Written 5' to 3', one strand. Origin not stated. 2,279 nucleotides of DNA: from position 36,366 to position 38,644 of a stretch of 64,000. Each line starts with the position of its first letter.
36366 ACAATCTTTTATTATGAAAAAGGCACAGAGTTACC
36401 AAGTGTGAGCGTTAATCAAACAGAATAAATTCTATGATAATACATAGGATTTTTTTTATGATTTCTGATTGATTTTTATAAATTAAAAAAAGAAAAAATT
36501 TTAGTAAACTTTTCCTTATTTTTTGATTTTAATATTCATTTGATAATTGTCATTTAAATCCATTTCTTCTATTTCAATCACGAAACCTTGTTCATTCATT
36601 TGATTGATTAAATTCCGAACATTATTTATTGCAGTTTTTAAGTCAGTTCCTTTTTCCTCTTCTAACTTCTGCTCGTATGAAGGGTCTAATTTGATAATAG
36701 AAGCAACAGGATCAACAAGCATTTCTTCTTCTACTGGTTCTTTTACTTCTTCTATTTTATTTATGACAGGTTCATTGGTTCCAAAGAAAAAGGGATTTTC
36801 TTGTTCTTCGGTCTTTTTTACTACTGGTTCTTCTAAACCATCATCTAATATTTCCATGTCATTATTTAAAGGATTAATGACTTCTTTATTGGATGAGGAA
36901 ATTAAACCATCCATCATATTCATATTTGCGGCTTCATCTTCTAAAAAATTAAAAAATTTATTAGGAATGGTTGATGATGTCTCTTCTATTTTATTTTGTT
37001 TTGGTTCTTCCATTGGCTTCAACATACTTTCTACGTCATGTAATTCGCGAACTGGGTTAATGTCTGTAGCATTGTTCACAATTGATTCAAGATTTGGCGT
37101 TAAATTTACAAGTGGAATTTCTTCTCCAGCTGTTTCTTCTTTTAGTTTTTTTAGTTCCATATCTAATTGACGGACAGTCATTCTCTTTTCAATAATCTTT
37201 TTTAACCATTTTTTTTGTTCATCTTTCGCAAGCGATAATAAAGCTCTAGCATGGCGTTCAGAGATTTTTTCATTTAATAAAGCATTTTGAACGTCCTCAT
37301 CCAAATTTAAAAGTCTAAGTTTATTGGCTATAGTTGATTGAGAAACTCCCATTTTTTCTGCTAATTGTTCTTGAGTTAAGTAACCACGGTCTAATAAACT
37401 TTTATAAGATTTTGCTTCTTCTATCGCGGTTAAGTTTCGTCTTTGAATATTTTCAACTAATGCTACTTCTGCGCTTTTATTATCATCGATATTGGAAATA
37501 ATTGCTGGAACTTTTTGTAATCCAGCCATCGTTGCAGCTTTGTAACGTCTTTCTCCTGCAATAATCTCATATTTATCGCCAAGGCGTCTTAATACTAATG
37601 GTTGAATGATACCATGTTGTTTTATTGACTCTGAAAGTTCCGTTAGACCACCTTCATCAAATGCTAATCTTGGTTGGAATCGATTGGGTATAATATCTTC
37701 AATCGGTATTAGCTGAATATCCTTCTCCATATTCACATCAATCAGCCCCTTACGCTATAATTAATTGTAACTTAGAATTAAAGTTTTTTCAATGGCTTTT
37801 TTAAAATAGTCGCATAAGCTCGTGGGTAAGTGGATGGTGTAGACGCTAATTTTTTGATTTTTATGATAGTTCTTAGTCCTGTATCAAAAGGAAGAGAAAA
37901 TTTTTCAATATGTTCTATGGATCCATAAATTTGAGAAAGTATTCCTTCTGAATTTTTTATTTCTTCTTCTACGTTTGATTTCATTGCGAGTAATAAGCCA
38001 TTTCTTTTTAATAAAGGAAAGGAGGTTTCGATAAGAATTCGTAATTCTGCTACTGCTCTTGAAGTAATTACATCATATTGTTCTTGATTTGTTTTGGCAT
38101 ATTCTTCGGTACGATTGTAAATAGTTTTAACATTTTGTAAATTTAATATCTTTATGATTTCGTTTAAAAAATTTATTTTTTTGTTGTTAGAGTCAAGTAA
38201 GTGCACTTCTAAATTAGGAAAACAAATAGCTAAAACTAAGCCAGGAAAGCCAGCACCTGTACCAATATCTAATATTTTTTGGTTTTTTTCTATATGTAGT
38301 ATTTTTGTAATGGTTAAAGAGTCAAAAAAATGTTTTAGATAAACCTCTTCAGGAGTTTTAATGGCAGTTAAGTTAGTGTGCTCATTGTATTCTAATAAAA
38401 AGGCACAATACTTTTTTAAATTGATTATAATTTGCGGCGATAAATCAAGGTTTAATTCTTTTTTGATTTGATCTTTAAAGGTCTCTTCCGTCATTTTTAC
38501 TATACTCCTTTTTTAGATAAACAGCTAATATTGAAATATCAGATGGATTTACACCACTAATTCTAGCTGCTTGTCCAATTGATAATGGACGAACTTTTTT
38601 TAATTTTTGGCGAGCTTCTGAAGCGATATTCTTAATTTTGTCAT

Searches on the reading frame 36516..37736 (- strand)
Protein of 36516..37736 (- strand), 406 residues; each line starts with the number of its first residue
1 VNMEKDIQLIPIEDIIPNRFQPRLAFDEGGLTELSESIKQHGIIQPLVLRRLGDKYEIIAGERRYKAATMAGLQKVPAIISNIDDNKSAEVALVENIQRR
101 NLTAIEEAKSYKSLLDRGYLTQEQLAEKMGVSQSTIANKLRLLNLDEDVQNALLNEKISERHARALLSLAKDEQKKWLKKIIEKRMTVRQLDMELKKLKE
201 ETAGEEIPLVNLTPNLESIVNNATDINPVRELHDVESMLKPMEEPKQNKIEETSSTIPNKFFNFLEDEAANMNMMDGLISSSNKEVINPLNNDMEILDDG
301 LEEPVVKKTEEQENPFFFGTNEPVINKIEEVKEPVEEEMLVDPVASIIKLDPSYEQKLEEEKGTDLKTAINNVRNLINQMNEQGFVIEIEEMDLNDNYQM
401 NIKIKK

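Call 6: search_protein_families(library=pfam, proteins=[window:36516-37736:-])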
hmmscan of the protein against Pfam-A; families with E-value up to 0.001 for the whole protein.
window:36516-37736:- (406 aa): 7 families
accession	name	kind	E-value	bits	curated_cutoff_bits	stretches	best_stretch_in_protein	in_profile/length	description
PF02195.25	ParB_N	-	1.3e-33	115.3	26.3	1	6-98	2-95/95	ParB N-terminal domain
PF17762.8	HTH_ParB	-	1.1e-32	112.6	22.6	1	101-199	2-101/102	ParB HTH domain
PF01381.28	HTH_3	-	6.4e-05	23.3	23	1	115-137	5-27/55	Helix-turn-helix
PF01978.25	TrmB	-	0.00012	22.3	25.6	1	107-144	10-47/68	Sugar-specific transcriptional regulator TrmB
PF08279.18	HTH_11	-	0.00037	20.7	25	0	116-144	12-40/55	HTH domain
PF18024.7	HTH_50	-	0.00058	19.9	27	0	124-142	28-46/50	Helix-turn-helix domain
PF20432.4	Xre-like-HTH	-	0.0006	20.5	25.8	0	108-144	12-51/63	Antitoxin Xre-like helix-turn-helix domain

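Call 9: search_protein_families(library=ncbifam, proteins=[window:36516-37736:-], max_evalue=0.01)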
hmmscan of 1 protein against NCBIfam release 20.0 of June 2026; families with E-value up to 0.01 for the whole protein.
window:36516-37736:- (406 aa): 11 families
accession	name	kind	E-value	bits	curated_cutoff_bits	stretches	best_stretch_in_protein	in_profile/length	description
TIGR04285.1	nucleoid_noc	exception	2.2e-86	289.3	315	2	7-203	2-199/255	nucleoid occlusion protein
TIGR00180.1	parB_part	domain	6.3e-55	185.8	58.45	1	4-181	2-185/186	ParB/RepB/Spo0J family partition protein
TIGR03734.1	PRTRC_parB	hypoth_equivalog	1.9e-39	135.6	278.6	1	21-198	7-189/555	PRTRC system ParB family protein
TIGR03454.1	partition_RepB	equivalog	5.5e-16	58.9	201.5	1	12-141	69-199/325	plasmid partitioning protein RepB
NF010406.0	PRK13832.1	subfamily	2e-14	53.1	640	1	34-184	32-185/578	plasmid partitioning protein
NF010440.0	PRK13866.1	equivalog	7.7e-07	28.6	522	1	31-119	90-180/336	plasmid partitioning protein RepB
TIGR04381.1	HTH_TypR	domain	0.0007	19.5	30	1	122-143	24-45/49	TyrR/PhhR family helix-turn-helix DNA-binding protein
NF010252.0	PRK13698.1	equivalog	0.00075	18.5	274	1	28-189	86-246/323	ParB/RepB/Spo0J family plasmid partition protein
NF053625.1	SerKinSerKArch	equivalog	0.00097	18.3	380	1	28-82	32-89/244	ADP-dependent L-serine kinase SerK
NF033545.0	transpos_IS630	equivalog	0.0025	17.3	100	1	120-199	13-85/299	IS630 family transposase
TIGR03070.1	couple_hipB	subfamily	0.0056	16.6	71.65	0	120-137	16-33/58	type II toxin-antitoxin system Y4mF family antitoxin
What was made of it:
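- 36516..37736 (-): Noc-type ParB paralog next to rsmG. This is the 'ParB/Noc-family protein 16 kb away'. It is predicted to bind NBS, not parS, so it is context rather than part of the parS system. TIGR04285 Noc model 289 bits (below the 315 cut-off) (call 9).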

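Call 11: search_solved_structures(query=window:36516-37736:-, show_alignments=5)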
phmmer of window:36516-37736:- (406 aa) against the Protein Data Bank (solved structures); distinct sequences matched with E-value up to 0.001: 13.
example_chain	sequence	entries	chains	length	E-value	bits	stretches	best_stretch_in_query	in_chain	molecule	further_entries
7ng0_A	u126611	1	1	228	3.3e-57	197.5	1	6-208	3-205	Nucleoid occlusion protein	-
7nfu_A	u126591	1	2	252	4.9e-57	196.9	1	5-207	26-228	Nucleoid occlusion protein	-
7ol9_A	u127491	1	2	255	4.8e-51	177.2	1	5-201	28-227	Nucleoid occlusion protein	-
1vz0_A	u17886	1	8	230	6.8e-50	173.4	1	9-194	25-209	Chromosome-partitioning protein Spo0J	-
6sdk_A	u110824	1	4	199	2e-46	162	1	7-199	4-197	Stage 0 sporulation protein J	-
7bnk_A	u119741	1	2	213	3.8e-46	161.1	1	9-196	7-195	ParB family protein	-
7o0n_A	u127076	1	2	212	2.3e-45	158.5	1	9-196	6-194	ParB family protein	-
7bnr_A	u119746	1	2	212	2.4e-45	158.5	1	9-196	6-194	ParB family protein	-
4umk_A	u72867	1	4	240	7e-43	150.3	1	10-192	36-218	PROBABLE CHROMOSOME-PARTITIONING PROTEIN PARB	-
6t1f_A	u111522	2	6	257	1.9e-37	132.5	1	10-205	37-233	Chromosome-partitioning protein ParB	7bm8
6y93_A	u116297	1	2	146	4.5e-26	95.1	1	87-201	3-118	Nucleoid occlusion protein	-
6s6h_A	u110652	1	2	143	2.2e-17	66.5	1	90-205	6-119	Chromosome-partitioning protein ParB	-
8qa8_A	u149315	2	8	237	2.4e-10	43.3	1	6-160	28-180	Transcriptional repressor protein KorB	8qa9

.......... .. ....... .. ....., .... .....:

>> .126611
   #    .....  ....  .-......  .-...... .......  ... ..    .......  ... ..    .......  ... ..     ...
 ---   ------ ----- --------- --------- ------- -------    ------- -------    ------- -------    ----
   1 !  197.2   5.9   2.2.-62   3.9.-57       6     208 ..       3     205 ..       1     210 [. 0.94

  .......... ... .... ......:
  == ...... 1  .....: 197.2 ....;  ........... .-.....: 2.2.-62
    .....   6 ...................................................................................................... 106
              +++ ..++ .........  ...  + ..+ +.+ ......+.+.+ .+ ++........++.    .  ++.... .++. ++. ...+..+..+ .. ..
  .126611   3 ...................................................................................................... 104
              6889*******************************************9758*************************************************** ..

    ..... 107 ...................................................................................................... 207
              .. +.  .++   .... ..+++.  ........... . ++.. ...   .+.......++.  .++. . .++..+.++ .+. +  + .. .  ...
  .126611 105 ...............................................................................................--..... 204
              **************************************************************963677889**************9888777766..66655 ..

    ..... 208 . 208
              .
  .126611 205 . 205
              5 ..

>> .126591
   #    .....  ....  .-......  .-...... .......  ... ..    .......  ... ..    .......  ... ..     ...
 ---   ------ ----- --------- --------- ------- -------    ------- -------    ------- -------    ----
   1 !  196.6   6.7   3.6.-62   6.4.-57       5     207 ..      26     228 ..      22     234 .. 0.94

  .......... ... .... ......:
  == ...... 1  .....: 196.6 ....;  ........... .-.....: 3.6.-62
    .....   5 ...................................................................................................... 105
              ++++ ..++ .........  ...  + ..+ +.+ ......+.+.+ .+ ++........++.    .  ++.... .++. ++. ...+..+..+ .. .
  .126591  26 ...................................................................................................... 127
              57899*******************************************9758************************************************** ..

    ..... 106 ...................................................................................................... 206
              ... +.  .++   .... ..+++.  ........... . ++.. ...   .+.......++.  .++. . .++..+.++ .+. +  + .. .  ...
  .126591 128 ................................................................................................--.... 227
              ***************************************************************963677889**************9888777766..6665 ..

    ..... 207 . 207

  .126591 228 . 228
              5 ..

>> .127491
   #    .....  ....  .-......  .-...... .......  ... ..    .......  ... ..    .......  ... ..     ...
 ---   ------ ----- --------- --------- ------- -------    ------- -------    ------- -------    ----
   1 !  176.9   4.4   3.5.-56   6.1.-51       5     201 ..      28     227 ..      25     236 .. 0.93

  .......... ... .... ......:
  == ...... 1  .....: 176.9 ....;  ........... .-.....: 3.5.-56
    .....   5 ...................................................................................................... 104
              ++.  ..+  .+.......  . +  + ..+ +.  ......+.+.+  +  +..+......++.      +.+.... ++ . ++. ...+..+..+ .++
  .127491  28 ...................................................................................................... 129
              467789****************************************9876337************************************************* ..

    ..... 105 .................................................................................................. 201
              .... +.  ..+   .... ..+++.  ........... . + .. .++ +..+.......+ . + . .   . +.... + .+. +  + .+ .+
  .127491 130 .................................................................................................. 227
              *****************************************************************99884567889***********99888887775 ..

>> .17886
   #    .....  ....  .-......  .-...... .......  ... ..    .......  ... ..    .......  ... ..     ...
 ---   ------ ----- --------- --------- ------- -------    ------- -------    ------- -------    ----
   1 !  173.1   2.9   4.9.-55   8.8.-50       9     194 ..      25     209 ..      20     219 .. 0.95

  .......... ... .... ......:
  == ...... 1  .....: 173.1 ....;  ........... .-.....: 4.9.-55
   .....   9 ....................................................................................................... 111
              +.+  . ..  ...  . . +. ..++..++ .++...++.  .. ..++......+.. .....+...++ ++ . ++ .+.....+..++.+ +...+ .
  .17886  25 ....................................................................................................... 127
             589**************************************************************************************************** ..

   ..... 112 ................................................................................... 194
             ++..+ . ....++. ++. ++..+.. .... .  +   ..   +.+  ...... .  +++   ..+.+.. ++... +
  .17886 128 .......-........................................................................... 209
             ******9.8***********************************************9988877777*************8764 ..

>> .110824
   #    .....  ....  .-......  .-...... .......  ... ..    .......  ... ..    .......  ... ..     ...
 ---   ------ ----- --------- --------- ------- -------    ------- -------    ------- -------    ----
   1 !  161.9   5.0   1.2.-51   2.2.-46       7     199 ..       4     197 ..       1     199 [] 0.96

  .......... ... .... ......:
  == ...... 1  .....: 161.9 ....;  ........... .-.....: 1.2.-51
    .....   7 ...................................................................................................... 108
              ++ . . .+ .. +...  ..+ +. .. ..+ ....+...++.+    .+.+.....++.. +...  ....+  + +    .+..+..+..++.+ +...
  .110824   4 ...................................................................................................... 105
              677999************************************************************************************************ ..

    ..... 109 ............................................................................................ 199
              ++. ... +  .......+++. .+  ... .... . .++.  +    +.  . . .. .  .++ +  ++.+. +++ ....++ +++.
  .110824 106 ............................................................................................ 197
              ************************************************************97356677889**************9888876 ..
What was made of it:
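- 36516..37736 (-): Solved-structure matches: Noc 197 bits against Spo0J 162 (call 11).
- It scores higher against Noc than against Spo0J structures (call 11).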

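Call 47: find_homologous_proteins(query=window:36516-37736:-, max_evalue=1e-20)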
Query window:36516-37736:- (406 aa): 7999 proteins with E <= 1e-20 among 8000 candidates; the best 120 are listed.
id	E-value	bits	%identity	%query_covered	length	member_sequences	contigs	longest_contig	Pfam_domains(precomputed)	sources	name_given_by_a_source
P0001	5.3e-250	847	100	100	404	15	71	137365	PF17762.9,PF02195.27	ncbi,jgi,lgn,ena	-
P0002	6.4e-236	800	94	100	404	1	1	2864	PF17762.9,PF02195.27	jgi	-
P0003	2.2e-230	782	91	100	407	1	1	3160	PF17762.9,PF02195.27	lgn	-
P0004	7.6e-226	767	92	100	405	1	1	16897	PF17762.9,PF02195.27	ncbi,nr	ncbi:MAG: ParB/RepB/Spo0J family partition protein [Bacilli bacterium]|nr:ParB/RepB/Spo0J family par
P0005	1.5e-225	766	91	100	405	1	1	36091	PF17762.9,PF02195.27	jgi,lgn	jgi:ParB/RepB/Spo0J family partition protein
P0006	1.7e-224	763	92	100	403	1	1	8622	PF17762.9,PF02195.27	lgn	-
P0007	1.3e-220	750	88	100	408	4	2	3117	PF17762.9,PF02195.27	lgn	-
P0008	2.6e-215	733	88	100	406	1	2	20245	PF17762.9,PF02195.27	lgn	-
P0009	1.3e-214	730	87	100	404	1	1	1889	PF17762.9,PF02195.27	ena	-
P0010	1.4e-214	730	87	100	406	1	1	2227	PF17762.9,PF02195.27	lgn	-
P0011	2.5e-214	729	87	100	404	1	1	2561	PF17762.9,PF02195.27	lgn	-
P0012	5.8e-213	725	87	100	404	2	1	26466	PF17762.9,PF02195.27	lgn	-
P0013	2.9e-211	719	86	100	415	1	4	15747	PF17762.9,PF02195.27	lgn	-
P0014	2.5e-209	713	86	100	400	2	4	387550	PF17762.9,PF02195.27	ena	-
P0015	3.2e-209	713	86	100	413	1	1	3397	PF17762.9,PF02195.27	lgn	-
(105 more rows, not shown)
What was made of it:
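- It falls below the Noc model's cut-off, 289 against 315 bits, and sources name its homologs 'ParB/RepB/Spo0J family partition protein' (calls 9, 47).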

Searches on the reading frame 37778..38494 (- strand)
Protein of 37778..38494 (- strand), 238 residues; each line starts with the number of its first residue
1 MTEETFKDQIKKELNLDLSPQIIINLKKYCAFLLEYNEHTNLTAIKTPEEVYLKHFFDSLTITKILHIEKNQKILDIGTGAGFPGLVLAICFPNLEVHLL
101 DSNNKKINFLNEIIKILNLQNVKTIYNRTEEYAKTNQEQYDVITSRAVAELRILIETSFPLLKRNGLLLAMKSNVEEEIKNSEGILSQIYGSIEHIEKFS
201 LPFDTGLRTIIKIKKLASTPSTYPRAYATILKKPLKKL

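Call 6: search_protein_families(library=pfam, proteins=[window:37778-38494:-])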
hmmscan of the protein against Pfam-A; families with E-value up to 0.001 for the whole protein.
window:37778-38494:- (238 aa): 7 families
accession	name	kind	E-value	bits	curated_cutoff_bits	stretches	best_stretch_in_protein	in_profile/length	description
PF02527.21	GidB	-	1.6e-50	171.5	27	1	25-183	4-160/184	rRNA small subunit methyltransferase G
PF13847.12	Methyltransf_31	-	1.5e-11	44.6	27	1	68-180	1-119/145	Methyltransferase domain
PF05175.20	MTS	-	3.7e-08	33.6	23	1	47-145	6-104/170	Methyltransferase small domain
PF03848.20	TehB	-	5e-08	33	20.4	1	65-148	25-104/193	Tellurite resistance protein TehB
PF08242.18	Methyltransf_12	-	2.2e-06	28.7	30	1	75-167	1-97/98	Methyltransferase domain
PF13649.12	Methyltransf_25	-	8e-05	23.7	27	1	74-147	1-73/97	Methyltransferase domain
PF13489.12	Methyltransf_23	-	0.00034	20.8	27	1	68-170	20-116/164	Methyltransferase domain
